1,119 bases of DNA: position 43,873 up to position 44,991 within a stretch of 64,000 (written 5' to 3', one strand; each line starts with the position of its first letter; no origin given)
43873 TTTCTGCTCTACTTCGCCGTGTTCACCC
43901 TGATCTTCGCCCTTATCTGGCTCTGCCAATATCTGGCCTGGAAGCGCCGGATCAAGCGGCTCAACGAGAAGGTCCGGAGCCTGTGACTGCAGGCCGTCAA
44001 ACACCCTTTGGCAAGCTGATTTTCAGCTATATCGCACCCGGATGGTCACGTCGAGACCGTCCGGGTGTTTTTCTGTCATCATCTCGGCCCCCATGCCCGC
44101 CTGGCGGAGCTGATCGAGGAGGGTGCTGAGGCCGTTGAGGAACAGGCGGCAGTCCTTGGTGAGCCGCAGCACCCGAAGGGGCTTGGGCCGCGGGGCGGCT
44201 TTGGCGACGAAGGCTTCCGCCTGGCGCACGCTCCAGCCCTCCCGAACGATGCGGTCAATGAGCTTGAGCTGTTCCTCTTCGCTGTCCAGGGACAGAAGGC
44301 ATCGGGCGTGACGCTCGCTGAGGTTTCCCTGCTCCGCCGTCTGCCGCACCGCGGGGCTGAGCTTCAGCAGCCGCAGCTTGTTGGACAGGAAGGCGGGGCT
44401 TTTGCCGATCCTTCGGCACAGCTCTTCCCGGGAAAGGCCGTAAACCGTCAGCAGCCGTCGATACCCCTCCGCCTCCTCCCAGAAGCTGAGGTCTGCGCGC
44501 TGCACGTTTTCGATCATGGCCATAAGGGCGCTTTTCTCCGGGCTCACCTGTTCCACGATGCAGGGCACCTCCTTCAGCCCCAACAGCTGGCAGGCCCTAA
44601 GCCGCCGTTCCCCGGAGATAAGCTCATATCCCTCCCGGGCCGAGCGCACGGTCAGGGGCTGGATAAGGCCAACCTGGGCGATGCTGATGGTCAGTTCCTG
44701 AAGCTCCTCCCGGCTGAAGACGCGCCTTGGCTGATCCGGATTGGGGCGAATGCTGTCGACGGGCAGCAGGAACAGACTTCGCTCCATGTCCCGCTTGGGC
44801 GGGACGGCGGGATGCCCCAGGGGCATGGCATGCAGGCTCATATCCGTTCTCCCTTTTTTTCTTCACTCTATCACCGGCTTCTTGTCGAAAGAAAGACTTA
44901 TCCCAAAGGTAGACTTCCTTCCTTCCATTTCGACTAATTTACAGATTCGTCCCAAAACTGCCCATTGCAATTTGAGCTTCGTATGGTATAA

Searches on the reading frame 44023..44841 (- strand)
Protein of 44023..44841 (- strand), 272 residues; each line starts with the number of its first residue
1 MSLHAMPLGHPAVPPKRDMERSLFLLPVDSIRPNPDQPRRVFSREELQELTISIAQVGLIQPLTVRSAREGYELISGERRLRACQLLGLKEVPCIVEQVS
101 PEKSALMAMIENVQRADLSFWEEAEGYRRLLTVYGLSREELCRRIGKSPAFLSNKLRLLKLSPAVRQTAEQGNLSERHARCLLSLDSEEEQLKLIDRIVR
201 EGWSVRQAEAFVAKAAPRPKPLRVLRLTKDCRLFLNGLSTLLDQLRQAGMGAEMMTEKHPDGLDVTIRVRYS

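Call 96: search_protein_families(library=pfam, proteins=[window:44023-44841:-], max_evalue=0.00001)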
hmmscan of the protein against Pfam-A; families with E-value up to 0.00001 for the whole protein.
window:44023-44841:- (272 aa): 2 families
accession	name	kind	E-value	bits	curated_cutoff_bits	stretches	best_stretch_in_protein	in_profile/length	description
PF17762.8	HTH_ParB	-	7.3e-32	110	22.6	1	117-215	2-100/102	ParB HTH domain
PF02195.25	ParB_N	-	4.2e-29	100.9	26.3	1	25-114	5-95/95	ParB N-terminal domain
